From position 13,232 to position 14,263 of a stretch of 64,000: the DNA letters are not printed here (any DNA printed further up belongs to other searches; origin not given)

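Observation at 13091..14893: Low-GC orphan three-gene islet directly downstream of tRNA-Leu(GAG)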

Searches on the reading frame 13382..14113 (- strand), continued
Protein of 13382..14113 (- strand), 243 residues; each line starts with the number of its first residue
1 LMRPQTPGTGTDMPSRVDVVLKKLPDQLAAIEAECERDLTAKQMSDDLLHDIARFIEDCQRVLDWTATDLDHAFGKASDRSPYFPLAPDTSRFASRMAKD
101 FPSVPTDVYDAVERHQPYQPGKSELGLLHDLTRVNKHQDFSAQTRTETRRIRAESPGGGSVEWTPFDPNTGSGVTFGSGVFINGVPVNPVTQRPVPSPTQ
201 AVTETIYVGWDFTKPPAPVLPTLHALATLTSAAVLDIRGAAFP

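Call 56: search_protein_families(library=padloc, proteins=[L086:6654-7418:-, P0027, P0059, P0046, P0061], max_evalue=0.1)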
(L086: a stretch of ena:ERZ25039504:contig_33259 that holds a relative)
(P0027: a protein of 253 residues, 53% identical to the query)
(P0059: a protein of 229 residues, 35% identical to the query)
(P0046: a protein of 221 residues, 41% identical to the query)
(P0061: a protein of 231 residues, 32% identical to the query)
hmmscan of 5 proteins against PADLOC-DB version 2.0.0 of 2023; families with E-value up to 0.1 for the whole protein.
L086:6654-7418:- (254 aa): 0 families

P0027 (253 aa): 0 families

P0059 (229 aa): 1 family
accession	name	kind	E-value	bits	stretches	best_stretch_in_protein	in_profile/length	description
PDLC02683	DndH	-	0.00013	18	1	112-224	824-941/1389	DndH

P0046 (221 aa): 0 families

P0061 (231 aa): 0 families

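Call 57: find_encoding_contigs(protein=P0018, flank=7000, max_places=4)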
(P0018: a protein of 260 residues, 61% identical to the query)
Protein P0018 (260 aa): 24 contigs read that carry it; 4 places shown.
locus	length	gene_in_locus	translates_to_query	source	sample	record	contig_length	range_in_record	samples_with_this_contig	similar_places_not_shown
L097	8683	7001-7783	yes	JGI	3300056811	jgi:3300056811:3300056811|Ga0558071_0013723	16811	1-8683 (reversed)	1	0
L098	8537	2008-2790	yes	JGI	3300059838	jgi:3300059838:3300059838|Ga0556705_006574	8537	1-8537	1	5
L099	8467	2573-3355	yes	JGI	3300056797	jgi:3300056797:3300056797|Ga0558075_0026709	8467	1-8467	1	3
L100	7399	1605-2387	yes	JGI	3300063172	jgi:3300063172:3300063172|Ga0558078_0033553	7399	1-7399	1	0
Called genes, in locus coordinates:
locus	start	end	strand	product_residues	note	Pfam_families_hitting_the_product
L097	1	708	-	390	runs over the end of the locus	PF00144:Beta-lactamase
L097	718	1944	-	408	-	PF07969:Amidohydro_3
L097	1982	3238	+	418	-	PF00171:Aldedh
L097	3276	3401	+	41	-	-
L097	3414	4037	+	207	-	PF01467:CTP_transf_like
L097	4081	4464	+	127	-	PF02410:RsfS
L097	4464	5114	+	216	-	PF00300:His_Phos_1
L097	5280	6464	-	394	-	PF13551:HTH_29 (faint), PF13565:HTH_32, PF00665:rve, PF13683:rve_3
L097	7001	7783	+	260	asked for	-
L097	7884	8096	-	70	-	-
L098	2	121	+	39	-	?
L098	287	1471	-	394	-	PF13551:HTH_29 (faint), PF13565:HTH_32, PF00665:rve, PF13683:rve_3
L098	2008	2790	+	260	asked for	-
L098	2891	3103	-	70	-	-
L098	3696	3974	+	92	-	PF14452:Multi_ubiq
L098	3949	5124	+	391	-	PF20590:DUF6791, PF00899:ThiF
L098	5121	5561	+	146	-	PF20137:BubE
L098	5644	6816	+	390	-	PF13413:HTH_25 (faint), PF13560:HTH_31, PF01381:HTH_3 (weak), PF06114:Peptidase_M78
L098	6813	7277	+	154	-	PF14367:DUF4411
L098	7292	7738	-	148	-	PF02796:HTH_7 (faint), PF04218:CENP-B_N (faint), PF13384:HTH_23 (faint), PF13936:HTH_38 (faint)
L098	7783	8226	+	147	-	-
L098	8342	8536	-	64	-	?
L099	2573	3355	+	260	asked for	-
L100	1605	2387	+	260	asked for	-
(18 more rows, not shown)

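Call 58: find_encoding_contigs(protein=P0016, flank=7000, max_places=3)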
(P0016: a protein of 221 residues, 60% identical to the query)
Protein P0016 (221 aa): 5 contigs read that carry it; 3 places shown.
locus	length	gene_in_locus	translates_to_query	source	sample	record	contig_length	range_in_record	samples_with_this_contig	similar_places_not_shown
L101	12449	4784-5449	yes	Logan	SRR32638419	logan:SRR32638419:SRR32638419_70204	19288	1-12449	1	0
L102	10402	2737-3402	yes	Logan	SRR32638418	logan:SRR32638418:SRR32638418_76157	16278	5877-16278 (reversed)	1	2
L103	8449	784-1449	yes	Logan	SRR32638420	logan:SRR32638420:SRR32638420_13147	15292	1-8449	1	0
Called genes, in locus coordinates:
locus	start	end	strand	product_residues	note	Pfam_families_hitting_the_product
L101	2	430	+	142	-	?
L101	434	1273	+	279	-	PF01370:Epimerase, PF02719:Polysacc_synt_2 (faint), PF04321:RmlD_sub_bind, PF07993:NAD_binding_4 (faint), PF16363:GDP_Man_Dehyd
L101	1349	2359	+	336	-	PF01370:Epimerase, PF04321:RmlD_sub_bind, PF16363:GDP_Man_Dehyd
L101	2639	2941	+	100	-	-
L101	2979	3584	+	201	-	-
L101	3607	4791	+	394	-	PF12762:DDE_Tnp_IS1595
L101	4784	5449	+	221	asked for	-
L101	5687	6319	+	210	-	-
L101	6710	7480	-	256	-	PF13489:Methyltransf_23, PF13847:Methyltransf_31 (weak), PF08242:Methyltransf_12 (weak), PF13649:Methyltransf_25 (weak), PF08241:Methyltransf_11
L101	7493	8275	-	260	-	PF25084:LbH_EIF2B (faint), PF00132:Hexapep, PF14602:Hexapep_2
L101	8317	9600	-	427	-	PF13439:Glyco_transf_4 (weak), PF00534:Glycos_transf_1, PF13692:Glyco_trans_1_4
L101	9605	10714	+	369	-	PF01073:3Beta_HSD, PF01370:Epimerase, PF02719:Polysacc_synt_2, PF04321:RmlD_sub_bind, PF13460:NAD_binding_10 (weak), PF16363:GDP_Man_Dehyd, PF07993:NAD_binding_4, PF16363:GDP_Man_Dehyd, +1 more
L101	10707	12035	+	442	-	PF13439:Glyco_transf_4 (weak), PF13579:Glyco_trans_4_4, PF00534:Glycos_transf_1, PF13692:Glyco_trans_1_4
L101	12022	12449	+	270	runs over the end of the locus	PF13489:Methyltransf_23, PF08241:Methyltransf_11, PF08242:Methyltransf_12, PF13649:Methyltransf_25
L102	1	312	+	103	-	?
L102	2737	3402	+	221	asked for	-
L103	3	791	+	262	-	?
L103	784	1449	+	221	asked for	-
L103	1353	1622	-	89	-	-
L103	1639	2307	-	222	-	-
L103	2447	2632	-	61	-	-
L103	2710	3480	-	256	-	PF13489:Methyltransf_23, PF13847:Methyltransf_31 (weak), PF08242:Methyltransf_12 (weak), PF13649:Methyltransf_25 (weak), PF08241:Methyltransf_11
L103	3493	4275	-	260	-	PF25084:LbH_EIF2B (faint), PF00132:Hexapep, PF14602:Hexapep_2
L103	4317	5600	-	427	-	PF13439:Glyco_transf_4 (weak), PF00534:Glycos_transf_1, PF13692:Glyco_trans_1_4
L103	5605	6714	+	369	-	PF01073:3Beta_HSD, PF01370:Epimerase, PF02719:Polysacc_synt_2, PF04321:RmlD_sub_bind, PF13460:NAD_binding_10 (weak), PF16363:GDP_Man_Dehyd, PF07993:NAD_binding_4, PF16363:GDP_Man_Dehyd, +1 more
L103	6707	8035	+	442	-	PF13439:Glyco_transf_4 (weak), PF13579:Glyco_trans_4_4, PF00534:Glycos_transf_1, PF13692:Glyco_trans_1_4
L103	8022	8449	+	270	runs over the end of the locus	PF13489:Methyltransf_23, PF08241:Methyltransf_11, PF08242:Methyltransf_12, PF13649:Methyltransf_25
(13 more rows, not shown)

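Call 59: find_encoding_contigs(protein=P0058, flank=7000, max_places=2)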
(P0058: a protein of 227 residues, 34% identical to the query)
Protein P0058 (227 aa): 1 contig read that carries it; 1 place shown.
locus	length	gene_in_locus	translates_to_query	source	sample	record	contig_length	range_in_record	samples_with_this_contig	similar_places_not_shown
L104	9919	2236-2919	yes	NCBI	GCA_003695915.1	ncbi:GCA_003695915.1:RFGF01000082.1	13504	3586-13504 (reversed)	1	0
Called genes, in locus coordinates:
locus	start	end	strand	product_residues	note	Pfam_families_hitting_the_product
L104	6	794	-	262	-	PF12762:DDE_Tnp_IS1595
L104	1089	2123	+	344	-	PF19952:DUF6414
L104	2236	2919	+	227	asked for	-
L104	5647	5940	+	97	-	PF13711:DUF4160 (faint)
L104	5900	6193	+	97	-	PF10387:DUF2442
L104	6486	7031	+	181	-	PF01986:DUF123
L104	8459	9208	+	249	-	PF00175:NAD_binding_1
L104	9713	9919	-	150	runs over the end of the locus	PF02560:Cyanate_lyase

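Call 70: search_protein_families(library=padloc, proteins=[L104:1089-2123:+, L098:3949-5124:+, L098:5644-6816:+, L098:6813-7277:+, L089:6151-7161:+, L089:7151-7792:+, L101:5687-6319:+], max_evalue=0.001)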
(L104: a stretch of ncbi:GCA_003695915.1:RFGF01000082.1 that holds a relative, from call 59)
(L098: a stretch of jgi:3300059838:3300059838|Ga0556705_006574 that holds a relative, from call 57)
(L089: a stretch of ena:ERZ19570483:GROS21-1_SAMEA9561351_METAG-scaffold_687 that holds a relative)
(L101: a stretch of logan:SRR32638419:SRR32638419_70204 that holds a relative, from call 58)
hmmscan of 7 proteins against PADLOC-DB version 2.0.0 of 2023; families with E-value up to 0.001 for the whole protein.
L104:1089-2123:+ (344 aa): 0 families

L098:3949-5124:+ (391 aa): 16 families
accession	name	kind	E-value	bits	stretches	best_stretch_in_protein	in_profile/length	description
PDLC00855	E1-E2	-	4.5e-07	27.3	1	150-240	274-363/579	E1-E2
PDLC00844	E1-E2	-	1e-06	25.7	1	139-217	242-318/489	E1-E2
PDLC00837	E1-E2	-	1.1e-06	25.7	1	171-286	321-441/593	E1-E2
PDLC00843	E1-E2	-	3.5e-06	23.8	1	169-219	312-362/575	E1-E2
PDLC00830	E1-E2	-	1e-05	22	1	169-261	304-394/551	E1-E2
PDLC00825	E1-E2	-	1.5e-05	22.1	1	171-218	303-350/568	E1-E2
PDLC00849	E1-E2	-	3.9e-05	20.5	1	176-284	334-443/582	E1-E2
PDLC00836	E1-E2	-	4.1e-05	20.3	1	167-219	333-385/602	E1-E2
PDLC00846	E1-E2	-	5.6e-05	19.9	1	175-239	317-379/587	E1-E2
PDLC00839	E1-E2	-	8.3e-05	19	1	168-217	363-412/602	E1-E2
PDLC00856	E1-E2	-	8.4e-05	19.2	1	171-217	318-364/573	E1-E2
PDLC00847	E1-E2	-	0.00017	18.2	1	147-217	260-328/523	E1-E2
PDLC00848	E1-E2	-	0.00022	17.7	1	169-218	368-417/607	E1-E2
PDLC00831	E1-E2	-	0.00026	18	1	168-217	311-360/578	E1-E2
PDLC00841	E1-E2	-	0.00044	17.1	1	162-218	336-396/590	E1-E2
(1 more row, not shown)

L098:5644-6816:+ (390 aa): 9 families
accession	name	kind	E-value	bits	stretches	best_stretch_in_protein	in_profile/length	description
PDLC02926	HTH_VI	-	6.7e-10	37.1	1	13-70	5-62/92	-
PDLC03949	RmrA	-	7.5e-07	26.3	0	14-75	7-68/363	-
PDLC03948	RmrA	-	1.2e-05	22.4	0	168-262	162-257/397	-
PDLC03947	RmrA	-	3.5e-05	20.8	1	7-260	9-256/383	-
PDLC04141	capP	-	5.1e-05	20.9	1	177-262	32-119/242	capP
PDLC03954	RmrA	-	0.00012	19.1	0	11-73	12-74/380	-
PDLC03952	RmrA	-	0.00012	19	0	11-72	24-85/395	-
PDLC03944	RmrA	-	0.0007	16.8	0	12-64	9-61/384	-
PDLC03953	RmrA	-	0.00073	16.9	0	212-260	208-248/373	-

L098:6813-7277:+ (154 aa): 0 families

L089:6151-7161:+ (336 aa): 17 families
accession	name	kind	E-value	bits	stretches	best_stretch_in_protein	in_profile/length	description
PDLC00788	Cyclase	-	3.3e-79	264.5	1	29-326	4-289/297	oligonucleotide-cyclase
PDLC00801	Cyclase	-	8.2e-65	216.8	1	26-324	2-285/295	oligonucleotide-cyclase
PDLC00794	Cyclase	-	7.9e-49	164.5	1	29-323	4-285/297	oligonucleotide-cyclase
PDLC00789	Cyclase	-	3.6e-31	106.6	2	130-318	64-249/261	oligonucleotide-cyclase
PDLC00812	Cyclase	-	9.6e-31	104.7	1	37-324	55-342/352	oligonucleotide-cyclase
PDLC00772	Cyclase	-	3.7e-20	70.2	1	67-279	82-291/375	oligonucleotide-cyclase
PDLC00807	Cyclase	-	1.1e-17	62.2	1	70-292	70-279/342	oligonucleotide-cyclase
PDLC00809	Cyclase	-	3.3e-09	34.8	1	80-294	44-230/295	oligonucleotide-cyclase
PDLC00786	Cyclase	-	3.8e-09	34.4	1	72-248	40-188/293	oligonucleotide-cyclase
PDLC00822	Cyclase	-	2.6e-08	31.6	0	67-105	34-76/375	oligonucleotide-cyclase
PDLC00784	Cyclase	-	4e-07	27.6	1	75-276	76-284/351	oligonucleotide-cyclase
PDLC00796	Cyclase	-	7.8e-07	26.8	1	51-265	18-200/432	oligonucleotide-cyclase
PDLC00823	Cyclase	-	2.1e-06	25.6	1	67-305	45-230/285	oligonucleotide-cyclase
PDLC00803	Cyclase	-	7.6e-06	23.8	1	75-135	41-94/253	oligonucleotide-cyclase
PDLC00808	Cyclase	-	1.9e-05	22.2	1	190-286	139-234/325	oligonucleotide-cyclase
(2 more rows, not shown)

L089:7151-7792:+ (213 aa): 15 families
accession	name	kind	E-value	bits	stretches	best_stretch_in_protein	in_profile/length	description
PDLC00702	Effector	-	1.9e-32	110.3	1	29-211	23-203/211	2TM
PDLC00705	Effector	-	1e-30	105.2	1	18-205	21-201/203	2TM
PDLC00703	Effector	-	8.9e-30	101.8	1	17-211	17-203/204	2TM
PDLC00694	Effector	-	1.2e-24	85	1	41-208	29-194/208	2TM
PDLC00686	Effector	-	1.3e-21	75.1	1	15-202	24-205/209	2TM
PDLC00669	Effector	-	1.9e-18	64.8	1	3-196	6-186/206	2TM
PDLC00708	Effector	-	4.5e-18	63.4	1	27-201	29-189/191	2TM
PDLC00704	Effector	-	1.5e-16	58.6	1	45-206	36-203/207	2TM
PDLC00683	Effector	-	6.4e-15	53.3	1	15-206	8-182/185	2TM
PDLC00697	Effector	-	9.7e-13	46.1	1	38-200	29-201/207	2TM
PDLC00714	Effector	-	4.1e-12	44.1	1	52-208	44-197/200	2TM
PDLC00682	Effector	-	8.6e-11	39.9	1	18-190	21-197/218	2TM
PDLC00673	Effector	-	6.5e-08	30.2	1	41-205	33-193/214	2TM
PDLC00671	Effector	-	6.7e-08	30.6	1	10-192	9-204/223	2TM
PDLC00680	Effector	-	2.1e-06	25.2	1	107-193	124-210/229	2TM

L101:5687-6319:+ (210 aa): 0 families

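Call 73: search_dna_similar(query=window:13382-14077:-, collection=phages, mode=protein, max_evalue=0.001)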
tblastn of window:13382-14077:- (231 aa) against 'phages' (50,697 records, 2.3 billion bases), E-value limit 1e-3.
No match.

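Call 74: search_dna_similar(query=window:13382-14077:-, collection=plasmids, mode=protein, max_evalue=0.001)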
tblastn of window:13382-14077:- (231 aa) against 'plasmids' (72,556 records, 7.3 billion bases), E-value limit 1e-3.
No match.

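Call 78: find_related_loci(query=A1, collection=metagenome_contigs, flank=6000)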
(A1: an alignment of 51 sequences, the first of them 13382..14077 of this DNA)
Query A1 (231 aa) in metagenome_contigs; peptide patterns used: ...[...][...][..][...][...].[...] (x = any residue, [..] = any of these).
117 stretches matched a pattern; 102 encode a relative of the query (tblastn E <= 1e-3); the best 80 are kept; 80 distinct loci.
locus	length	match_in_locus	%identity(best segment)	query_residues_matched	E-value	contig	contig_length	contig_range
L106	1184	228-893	66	1-229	4e-106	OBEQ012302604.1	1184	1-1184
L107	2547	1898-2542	67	1-222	1e-98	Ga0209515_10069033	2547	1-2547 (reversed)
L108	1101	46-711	66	1-229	8e-104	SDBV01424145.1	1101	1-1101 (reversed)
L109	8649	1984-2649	65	1-229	2e-95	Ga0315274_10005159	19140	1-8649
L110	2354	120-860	44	1-229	2e-59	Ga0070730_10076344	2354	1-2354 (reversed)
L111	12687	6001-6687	43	5-229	3e-48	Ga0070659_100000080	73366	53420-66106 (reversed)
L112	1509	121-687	42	15-214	2e-43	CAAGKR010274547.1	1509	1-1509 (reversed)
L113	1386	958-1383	46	5-143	8e-39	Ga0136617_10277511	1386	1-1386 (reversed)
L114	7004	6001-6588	38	5-200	9e-37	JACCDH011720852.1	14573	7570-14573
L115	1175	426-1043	34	5-211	3e-37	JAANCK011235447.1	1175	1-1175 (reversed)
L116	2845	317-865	44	51-229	8e-36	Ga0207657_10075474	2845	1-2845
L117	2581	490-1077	37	5-200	1e-35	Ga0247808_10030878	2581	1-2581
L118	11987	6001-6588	39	5-200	3e-35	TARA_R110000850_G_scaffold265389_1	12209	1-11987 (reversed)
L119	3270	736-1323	37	5-200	3e-35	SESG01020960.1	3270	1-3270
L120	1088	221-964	33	3-228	2e-36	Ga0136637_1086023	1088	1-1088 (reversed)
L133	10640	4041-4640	36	5-209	1e-31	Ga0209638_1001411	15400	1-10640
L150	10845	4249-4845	34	5-208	1e-29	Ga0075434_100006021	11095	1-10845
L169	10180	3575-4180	34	3-209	6e-26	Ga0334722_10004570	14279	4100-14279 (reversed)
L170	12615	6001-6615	35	5-213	1e-25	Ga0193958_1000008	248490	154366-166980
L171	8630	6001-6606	31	5-211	2e-25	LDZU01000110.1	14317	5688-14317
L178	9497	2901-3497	32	8-211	7e-25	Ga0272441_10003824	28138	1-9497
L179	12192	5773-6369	31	8-211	8e-23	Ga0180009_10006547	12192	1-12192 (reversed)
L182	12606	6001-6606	31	5-211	7e-22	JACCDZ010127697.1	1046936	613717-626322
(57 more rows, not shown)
